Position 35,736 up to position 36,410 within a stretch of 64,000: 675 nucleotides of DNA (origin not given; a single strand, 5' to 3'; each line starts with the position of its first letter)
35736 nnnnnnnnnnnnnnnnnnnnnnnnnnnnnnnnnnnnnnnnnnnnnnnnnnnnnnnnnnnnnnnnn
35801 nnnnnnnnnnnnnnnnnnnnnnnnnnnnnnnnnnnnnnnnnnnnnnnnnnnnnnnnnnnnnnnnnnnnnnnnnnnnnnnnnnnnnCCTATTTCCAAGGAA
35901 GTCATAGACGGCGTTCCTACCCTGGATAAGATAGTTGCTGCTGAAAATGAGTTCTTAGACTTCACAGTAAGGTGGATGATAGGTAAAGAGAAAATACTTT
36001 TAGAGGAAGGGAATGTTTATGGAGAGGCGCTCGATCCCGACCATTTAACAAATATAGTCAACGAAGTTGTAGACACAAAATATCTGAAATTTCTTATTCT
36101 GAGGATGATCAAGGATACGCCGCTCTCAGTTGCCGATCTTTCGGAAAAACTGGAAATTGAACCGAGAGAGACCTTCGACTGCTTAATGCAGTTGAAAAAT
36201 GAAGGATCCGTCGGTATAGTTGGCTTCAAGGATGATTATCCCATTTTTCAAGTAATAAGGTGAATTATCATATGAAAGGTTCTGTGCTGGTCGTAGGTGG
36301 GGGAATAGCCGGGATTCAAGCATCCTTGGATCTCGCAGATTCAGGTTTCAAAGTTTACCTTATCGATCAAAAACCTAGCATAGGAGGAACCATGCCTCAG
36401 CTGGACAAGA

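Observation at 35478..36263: MvhD carrying a winged-helix-like C-terminal extension, placed between the two long hdrA genes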

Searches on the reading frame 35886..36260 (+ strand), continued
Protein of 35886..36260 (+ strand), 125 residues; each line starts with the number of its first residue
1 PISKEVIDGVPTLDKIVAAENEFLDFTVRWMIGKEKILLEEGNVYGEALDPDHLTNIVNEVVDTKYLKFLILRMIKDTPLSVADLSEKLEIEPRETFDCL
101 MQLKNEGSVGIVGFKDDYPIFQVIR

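Call 57: find_encoding_contigs(protein=P0148, flank=9000, max_places=1)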
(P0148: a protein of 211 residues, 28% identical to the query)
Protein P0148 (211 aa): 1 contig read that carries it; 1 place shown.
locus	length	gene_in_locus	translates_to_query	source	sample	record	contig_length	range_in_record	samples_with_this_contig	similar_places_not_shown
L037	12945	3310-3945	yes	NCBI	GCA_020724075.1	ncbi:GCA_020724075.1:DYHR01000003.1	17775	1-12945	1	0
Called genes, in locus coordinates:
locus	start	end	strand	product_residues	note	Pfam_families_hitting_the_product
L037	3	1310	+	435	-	?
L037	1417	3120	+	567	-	PF00890:FAD_binding_2, PF01266:DAO (weak), PF07992:Pyr_redox_2, PF12831:FAD_oxidored (weak), PF13450:NAD_binding_8, PF00037:Fer4 (weak), PF14697:Fer4_21, PF12838:Fer4_7, +5 more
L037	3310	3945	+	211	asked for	PF02662:FlpD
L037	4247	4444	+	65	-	PF12831:FAD_oxidored (weak), PF13450:NAD_binding_8 (weak)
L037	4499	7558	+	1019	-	PF00037:Fer4 (weak), PF12838:Fer4_7 (weak), PF13183:Fer4_8 (weak), PF13237:Fer4_10 (weak), PF07992:Pyr_redox_2, PF12831:FAD_oxidored, PF13450:NAD_binding_8, PF12838:Fer4_7, +10 more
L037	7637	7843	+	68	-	PF02662:FlpD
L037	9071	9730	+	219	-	-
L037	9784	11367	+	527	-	PF00072:Response_reg, PF00158:Sigma54_activat, PF01078:Mg_chelatase (faint), PF14532:Sigma54_activ_2, PF07724:AAA_2 (weak), PF07728:AAA_5, PF25601:AAA_lid_14, PF02954:HTH_8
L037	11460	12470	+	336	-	-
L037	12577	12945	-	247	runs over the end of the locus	-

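Call 58: search_protein_representatives(alignment_id=A2)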
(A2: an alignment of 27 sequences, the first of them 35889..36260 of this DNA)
Query: 27 sequences, 127 profile positions. Proteins with E-value up to 0.001 (for the whole library): 821; up to 1e-10: 247; up to 1e-30: 32. The best 150 are listed.
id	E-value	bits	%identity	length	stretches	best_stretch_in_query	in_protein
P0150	2.7e-41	156.5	-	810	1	5-125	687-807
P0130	1.2e-39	151.1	-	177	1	5-125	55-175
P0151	1.9e-38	147.2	-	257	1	4-125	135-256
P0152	4.1e-38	146.2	-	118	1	13-126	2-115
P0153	4.8e-38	145.9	-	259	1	3-125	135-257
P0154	4.9e-38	145.9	-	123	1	10-122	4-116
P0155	9.0e-38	145.1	-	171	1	5-123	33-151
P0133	5.4e-37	142.6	-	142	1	9-123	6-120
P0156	6.4e-37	142.3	-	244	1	12-122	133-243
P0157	6.9e-37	142.2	-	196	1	3-124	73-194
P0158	7.7e-37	142.1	-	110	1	18-123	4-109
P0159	1.7e-36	141.0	-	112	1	15-125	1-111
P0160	4.4e-36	139.6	-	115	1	12-122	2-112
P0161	1.7e-34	134.5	-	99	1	29-124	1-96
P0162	1.9e-34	134.4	-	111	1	18-123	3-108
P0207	9.9e-26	106.1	-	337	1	4-125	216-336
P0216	5.7e-25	103.7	-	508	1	9-120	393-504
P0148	7.8e-23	96.8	-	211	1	8-121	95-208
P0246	1.4e-21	92.7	-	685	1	13-124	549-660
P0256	9.9e-21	90.0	-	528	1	9-123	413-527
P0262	1.6e-20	89.3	-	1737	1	22-123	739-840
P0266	2.8e-20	88.5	-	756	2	5-120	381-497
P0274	1.1e-19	86.6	-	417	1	14-124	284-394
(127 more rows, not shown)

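Call 59: search_protein_families(library=pfam, proteins=[P0150, P0262, P0246, P0216, P0256, P0266, P0274, P0207], max_evalue=1e-8)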
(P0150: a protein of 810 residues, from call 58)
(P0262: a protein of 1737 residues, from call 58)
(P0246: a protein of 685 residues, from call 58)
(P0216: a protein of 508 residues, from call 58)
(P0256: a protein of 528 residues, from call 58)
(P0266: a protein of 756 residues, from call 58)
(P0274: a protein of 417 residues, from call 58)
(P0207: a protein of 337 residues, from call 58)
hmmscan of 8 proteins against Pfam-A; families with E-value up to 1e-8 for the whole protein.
P0150 (810 aa): 11 families
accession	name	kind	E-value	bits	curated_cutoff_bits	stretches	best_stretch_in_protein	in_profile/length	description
PF02662.21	FlpD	-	2.3e-56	189.5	22.3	1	561-683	1-123/123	Methyl-viologen-reducing hydrogenase, delta subunit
PF00037.32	Fer4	-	1.7e-19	69.2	21.1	0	477-498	3-24/24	4Fe-4S binding domain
PF14697.11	Fer4_21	-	1.3e-15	57.7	35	1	476-529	2-59/59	4Fe-4S dicluster domain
PF13187.11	Fer4_9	-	1.3e-14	54.4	27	0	481-527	1-52/52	4Fe-4S dicluster domain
PF12838.12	Fer4_7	-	2.8e-14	53.8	27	0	481-526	1-52/52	4Fe-4S dicluster domain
PF12837.12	Fer4_6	-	4.7e-14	52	25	0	476-497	3-24/24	4Fe-4S binding domain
PF13237.11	Fer4_10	-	8.5e-13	48.5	25.5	0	476-523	3-53/53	4Fe-4S dicluster domain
PF07992.20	Pyr_redox_2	-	3.3e-12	46.9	26.1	0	51-141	3-90/291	Pyridine nucleotide-disulphide oxidoreductase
PF25160.1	LdpA_Fe-S-bd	-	7.1e-12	45.4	27.6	0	488-531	9-47/49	LdpA Fe-S cluster-binding domain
PF13484.11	Fer4_16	-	8e-10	39.8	30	0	481-503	1-22/66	4Fe-4S double cluster binding domain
PF12797.12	Fer4_2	-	3.4e-09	36.5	24.5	0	477-494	5-22/22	4Fe-4S binding domain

P0262 (1737 aa): 13 families
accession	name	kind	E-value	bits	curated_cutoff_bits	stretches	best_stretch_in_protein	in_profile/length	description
PF02662.21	FlpD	-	2.6e-48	163.5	22.3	1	598-720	1-123/123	Methyl-viologen-reducing hydrogenase, delta subunit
PF07992.20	Pyr_redox_2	-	1e-43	150.3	26.1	1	1125-1430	2-289/291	Pyridine nucleotide-disulphide oxidoreductase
PF14691.11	Fer4_20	-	4.5e-19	68.8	25.8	1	1024-1099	30-108/113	Dihydroprymidine dehydrogenase domain II, 4Fe-4S cluster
PF13450.12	NAD_binding_8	-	1.6e-14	54.3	21.9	0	1128-1161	1-34/68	NAD(P)-binding Rossmann-like domain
PF00070.33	Pyr_redox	-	2.5e-14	54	22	0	1125-1159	1-35/82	Pyridine nucleotide-disulphide oxidoreductase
PF00037.32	Fer4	-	4.4e-14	52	21.1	0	972-992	3-23/24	4Fe-4S binding domain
PF13738.12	Pyr_redox_3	-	1.4e-13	51.2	30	0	1265-1416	164-305/305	Pyridine nucleotide-disulphide oxidoreductase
PF12831.13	FAD_oxidored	-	4.1e-13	49.8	27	0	165-217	2-55/416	FAD dependent oxidoreductase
PF12838.12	Fer4_7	-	2.3e-10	41.2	27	0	969-990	30-51/52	4Fe-4S dicluster domain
PF01266.30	DAO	-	1.1e-09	38.8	27.9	0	1125-1159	1-35/353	FAD dependent oxidoreductase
PF14697.11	Fer4_21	-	2.3e-09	37.7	35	0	521-573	1-58/59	4Fe-4S dicluster domain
PF01593.30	Amino_oxidase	-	3.1e-09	37.1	19.8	0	1134-1160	2-28/443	Flavin containing amine oxidoreductase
PF13187.11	Fer4_9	-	8.3e-09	35.8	27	0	527-572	1-52/52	4Fe-4S dicluster domain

P0246 (685 aa): 3 families
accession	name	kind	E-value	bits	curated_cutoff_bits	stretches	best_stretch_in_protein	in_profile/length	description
PF02662.21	FlpD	-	2.7e-43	147.3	22.3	1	418-539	2-123/123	Methyl-viologen-reducing hydrogenase, delta subunit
PF12837.12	Fer4_6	-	6.9e-11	42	25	0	279-302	1-24/24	4Fe-4S binding domain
PF00037.32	Fer4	-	1.4e-09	37.8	21.1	0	349-370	3-24/24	4Fe-4S binding domain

P0216 (508 aa): 11 families
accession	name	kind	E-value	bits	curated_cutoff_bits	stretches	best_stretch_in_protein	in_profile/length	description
PF02662.21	FlpD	-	2.9e-31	108.5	22.3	1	270-386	1-122/123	Methyl-viologen-reducing hydrogenase, delta subunit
PF00037.32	Fer4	-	1e-16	60.4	21.1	0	46-67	2-23/24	4Fe-4S binding domain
PF12838.12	Fer4_7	-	2.3e-15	57.2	27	0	20-65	1-51/52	4Fe-4S dicluster domain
PF13237.11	Fer4_10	-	1.3e-14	54.3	25.5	0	197-240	6-53/53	4Fe-4S dicluster domain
PF12797.12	Fer4_2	-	2.8e-13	49.3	24.5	0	223-240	4-21/22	4Fe-4S binding domain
PF12837.12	Fer4_6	-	4.4e-13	48.9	25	0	48-67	5-24/24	4Fe-4S binding domain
PF13187.11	Fer4_9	-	1.8e-12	47.5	27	0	20-66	1-51/52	4Fe-4S dicluster domain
PF13484.11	Fer4_16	-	1.7e-11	45.2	30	0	20-41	1-23/66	4Fe-4S double cluster binding domain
PF14697.11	Fer4_21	-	3.3e-11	43.6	35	0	16-67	3-57/59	4Fe-4S dicluster domain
PF13534.11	Fer4_17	-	6.1e-11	43.2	22.2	0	193-213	39-59/61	4Fe-4S dicluster domain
PF13183.11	Fer4_8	-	1.6e-10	41.8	27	0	194-212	48-66/68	4Fe-4S dicluster domain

P0256 (528 aa): 11 families
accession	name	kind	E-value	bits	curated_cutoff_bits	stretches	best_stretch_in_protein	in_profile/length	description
PF02662.21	FlpD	-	8.9e-39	132.7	22.3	2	288-405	1-121/123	Methyl-viologen-reducing hydrogenase, delta subunit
PF00037.32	Fer4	-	5e-23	80.4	21.1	0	234-255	2-23/24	4Fe-4S binding domain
PF12837.12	Fer4_6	-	3.7e-17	61.8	25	0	233-255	2-24/24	4Fe-4S binding domain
PF12838.12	Fer4_7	-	1.6e-16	60.9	27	1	208-252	1-50/52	4Fe-4S dicluster domain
PF14697.11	Fer4_21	-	6e-16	58.8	35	1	202-255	1-57/59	4Fe-4S dicluster domain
PF13237.11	Fer4_10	-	2.3e-14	53.5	25.5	1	204-251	4-53/53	4Fe-4S dicluster domain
PF13187.11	Fer4_9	-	3.1e-14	53.2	27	1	208-254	1-51/52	4Fe-4S dicluster domain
PF12797.12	Fer4_2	-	4.2e-13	48.8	24.5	0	234-252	4-22/22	4Fe-4S binding domain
PF13484.11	Fer4_16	-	1.1e-12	48.9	30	0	239-270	1-31/66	4Fe-4S double cluster binding domain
PF25160.1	LdpA_Fe-S-bd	-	6.2e-11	42.3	27.6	0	215-256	9-44/49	LdpA Fe-S cluster-binding domain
PF13183.11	Fer4_8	-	6.1e-09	36.7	27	0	237-255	2-20/68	4Fe-4S dicluster domain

P0266 (756 aa): 1 family
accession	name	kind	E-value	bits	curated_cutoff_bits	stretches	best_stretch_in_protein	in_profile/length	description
PF12838.12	Fer4_7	-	9e-09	36.1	27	0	637-728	1-49/52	4Fe-4S dicluster domain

P0274 (417 aa): 1 family
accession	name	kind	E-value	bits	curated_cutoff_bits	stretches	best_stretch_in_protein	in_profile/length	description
PF02662.21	FlpD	-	2.5e-47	160.3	22.3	1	152-273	2-123/123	Methyl-viologen-reducing hydrogenase, delta subunit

P0207 (337 aa): 1 family
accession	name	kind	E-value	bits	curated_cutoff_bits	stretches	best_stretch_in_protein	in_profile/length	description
PF02662.21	FlpD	-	7.4e-23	81.3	22.3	1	87-210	1-123/123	Methyl-viologen-reducing hydrogenase, delta subunit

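Call 62: find_encoding_contigs(protein=P0140, flank=7000, max_places=2)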
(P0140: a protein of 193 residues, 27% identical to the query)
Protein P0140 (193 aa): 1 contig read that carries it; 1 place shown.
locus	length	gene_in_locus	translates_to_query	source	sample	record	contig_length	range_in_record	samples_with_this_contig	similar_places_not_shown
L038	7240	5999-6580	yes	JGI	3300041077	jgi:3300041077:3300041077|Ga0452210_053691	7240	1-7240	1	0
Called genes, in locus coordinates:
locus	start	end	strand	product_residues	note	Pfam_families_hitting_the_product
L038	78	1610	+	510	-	PF02518:HATPase_c, PF13581:HATPase_c_2 (faint), PF14501:HATPase_c_5 (weak), PF00037:Fer4 (faint), PF12837:Fer4_6 (faint), PF14697:Fer4_21 (weak), PF04422:FrhB_FdhB_N, PF04432:FrhB_FdhB_C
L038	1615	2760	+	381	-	PF14697:Fer4_21 (weak), PF04422:FrhB_FdhB_N, PF04432:FrhB_FdhB_C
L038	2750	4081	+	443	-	PF07992:Pyr_redox_2 (weak), PF12831:FAD_oxidored (weak), PF13450:NAD_binding_8 (weak), PF07992:Pyr_redox_2 (weak)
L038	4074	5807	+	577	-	PF00890:FAD_binding_2 (weak), PF01266:DAO (weak), PF07992:Pyr_redox_2, PF13450:NAD_binding_8, PF00037:Fer4, PF12837:Fer4_6, PF12838:Fer4_7, PF14697:Fer4_21, +6 more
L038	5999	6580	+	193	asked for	PF02662:FlpD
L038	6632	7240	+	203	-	?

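Call 63: find_encoding_contigs(protein=P0123, flank=6000, max_places=2)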
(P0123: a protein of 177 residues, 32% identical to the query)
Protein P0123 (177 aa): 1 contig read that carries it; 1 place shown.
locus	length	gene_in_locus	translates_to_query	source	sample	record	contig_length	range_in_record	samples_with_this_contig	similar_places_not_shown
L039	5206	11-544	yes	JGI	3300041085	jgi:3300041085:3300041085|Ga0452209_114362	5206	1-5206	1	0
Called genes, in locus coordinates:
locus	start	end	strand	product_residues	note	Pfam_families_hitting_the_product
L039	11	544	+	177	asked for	PF02662:FlpD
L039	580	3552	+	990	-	PF07992:Pyr_redox_2, PF12831:FAD_oxidored (weak), PF00037:Fer4 (weak), PF13187:Fer4_9 (weak), PF07992:Pyr_redox_2, PF13450:NAD_binding_8, PF13187:Fer4_9, PF14697:Fer4_21, +19 more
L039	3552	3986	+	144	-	PF02662:FlpD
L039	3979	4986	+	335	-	PF04432:FrhB_FdhB_C, PF13534:Fer4_17 (faint), PF12838:Fer4_7 (faint), PF13187:Fer4_9 (weak)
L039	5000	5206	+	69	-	?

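Call 65: find_homologous_proteins(query=P0143)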
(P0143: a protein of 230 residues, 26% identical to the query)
Query P0143 (230 aa): 37 proteins with E <= 0.001 among 955 candidates.
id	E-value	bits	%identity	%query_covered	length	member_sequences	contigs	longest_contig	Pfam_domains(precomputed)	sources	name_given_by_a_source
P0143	9.1e-145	498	100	100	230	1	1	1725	PF02662.22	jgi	jgi:F420-non-reducing hydrogenase iron-sulfur subunit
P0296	1.0e-122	426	81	100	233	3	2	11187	PF02662.22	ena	-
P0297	1.8e-114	399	80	93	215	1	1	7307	PF01022.27,PF02662.22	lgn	-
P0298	1.8e-113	396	81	93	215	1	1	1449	PF01022.27,PF02662.22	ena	-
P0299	2.2e-113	395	82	93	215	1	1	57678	PF02662.22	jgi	jgi:coenzyme F420-reducing hydrogenase delta subunit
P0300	1.5e-112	393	74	100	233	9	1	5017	PF02662.22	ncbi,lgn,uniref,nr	ncbi:hydrogenase iron-sulfur subunit [candidate division TA06 bacterium]|uniref:Hydrogenase iron-sul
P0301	1.3e-110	386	81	93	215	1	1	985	PF02662.22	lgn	-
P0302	2.4e-110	386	73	100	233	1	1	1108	PF02662.22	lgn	-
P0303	1.5e-109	383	72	100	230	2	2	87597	PF02662.22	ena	-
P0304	1.6e-109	383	73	100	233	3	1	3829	PF02662.22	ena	-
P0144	1.7e-109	383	77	93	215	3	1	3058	PF02662.22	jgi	jgi:coenzyme F420-reducing hydrogenase delta subunit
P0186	1.9e-108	379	70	100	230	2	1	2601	PF02662.22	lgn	-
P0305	8.4e-106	371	77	93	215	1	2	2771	PF02662.22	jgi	jgi:F420-non-reducing hydrogenase iron-sulfur subunit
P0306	2.1e-104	366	69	100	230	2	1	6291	PF02662.22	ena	-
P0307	2.0e-103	363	75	93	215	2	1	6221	PF02662.22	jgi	jgi:F420-non-reducing hydrogenase iron-sulfur subunit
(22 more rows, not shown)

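Call 66: find_encoding_contigs(protein=P0303, flank=10000, max_places=1)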
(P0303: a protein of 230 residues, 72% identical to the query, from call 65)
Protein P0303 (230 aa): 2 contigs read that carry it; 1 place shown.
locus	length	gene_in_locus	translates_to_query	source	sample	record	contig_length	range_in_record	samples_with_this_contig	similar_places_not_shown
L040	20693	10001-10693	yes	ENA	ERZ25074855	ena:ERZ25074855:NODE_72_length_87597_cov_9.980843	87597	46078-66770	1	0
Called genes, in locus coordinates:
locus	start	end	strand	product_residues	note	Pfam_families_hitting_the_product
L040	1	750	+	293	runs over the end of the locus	PF02754:CCG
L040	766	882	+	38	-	-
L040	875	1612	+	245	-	PF02662:FlpD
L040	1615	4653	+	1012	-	PF07992:Pyr_redox_2, PF12831:FAD_oxidored (weak), PF12838:Fer4_7 (weak), PF13187:Fer4_9 (weak), PF00037:Fer4 (weak), PF00890:FAD_binding_2 (weak), PF07992:Pyr_redox_2, PF12838:Fer4_7, +16 more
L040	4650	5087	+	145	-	PF02662:FlpD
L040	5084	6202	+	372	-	PF13183:Fer4_8, PF13237:Fer4_10 (weak), PF14691:Fer4_20 (faint), PF13187:Fer4_9 (weak), PF13534:Fer4_17, PF02754:CCG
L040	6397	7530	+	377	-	PF00037:Fer4 (faint)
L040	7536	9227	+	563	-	PF01134:GIDA (weak), PF07992:Pyr_redox_2, PF12831:FAD_oxidored, PF13450:NAD_binding_8, PF00037:Fer4, PF12838:Fer4_7, PF13237:Fer4_10, PF14697:Fer4_21, +8 more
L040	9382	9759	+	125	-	PF13366:PDDEXK_3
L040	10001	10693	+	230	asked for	PF02662:FlpD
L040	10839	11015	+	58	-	PF07992:Pyr_redox_2, PF00070:Pyr_redox (weak), PF00890:FAD_binding_2 (weak), PF01134:GIDA (weak), PF01266:DAO, PF12831:FAD_oxidored, PF13450:NAD_binding_8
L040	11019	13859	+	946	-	PF12838:Fer4_7 (weak), PF00037:Fer4 (weak), PF07992:Pyr_redox_2 (weak), PF00890:FAD_binding_2 (weak), PF01266:DAO (weak), PF07992:Pyr_redox_2, PF12831:FAD_oxidored, PF13450:NAD_binding_8 (weak), +11 more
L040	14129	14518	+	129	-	PF02662:FlpD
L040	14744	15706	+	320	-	PF12838:Fer4_7 (faint), PF13187:Fer4_9 (faint), PF13534:Fer4_17 (faint), PF12797:Fer4_2 (faint), PF00037:Fer4 (faint), PF13183:Fer4_8 (weak)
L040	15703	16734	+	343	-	PF00037:Fer4 (faint), PF17179:Fer4_22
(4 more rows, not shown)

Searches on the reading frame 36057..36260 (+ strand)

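Call 5: search_protein_families(library=pfam, proteins=[window:36057-36260:+], max_evalue=10)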
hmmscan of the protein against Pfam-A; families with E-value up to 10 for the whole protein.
window:36057-36260:+ (68 aa): 7 families
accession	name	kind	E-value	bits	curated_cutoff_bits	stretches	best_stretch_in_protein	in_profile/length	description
PF06969.22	HemN_C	-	0.056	13.9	24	1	7-50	5-49/67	HemN C-terminal domain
PF01022.26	HTH_5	-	0.057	13.7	22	1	13-36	6-29/47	Bacterial regulatory protein, arsR family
PF21476.4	PF0610-like_N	-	0.071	13.8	33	1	14-38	6-30/50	PF0610-like, N-terminal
PF12802.13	MarR_2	-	0.082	13.5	27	1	9-35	5-33/61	MarR family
PF21128.4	MCM4_WHD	-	0.085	13.4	24.4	1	31-56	41-66/75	MCM4, winged helix domain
PF01047.28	MarR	-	0.19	12.1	24.6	1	11-47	5-42/59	MarR family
PF13463.12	HTH_27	-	0.23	12.2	22.2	1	10-52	4-48/68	Winged helix DNA-binding domain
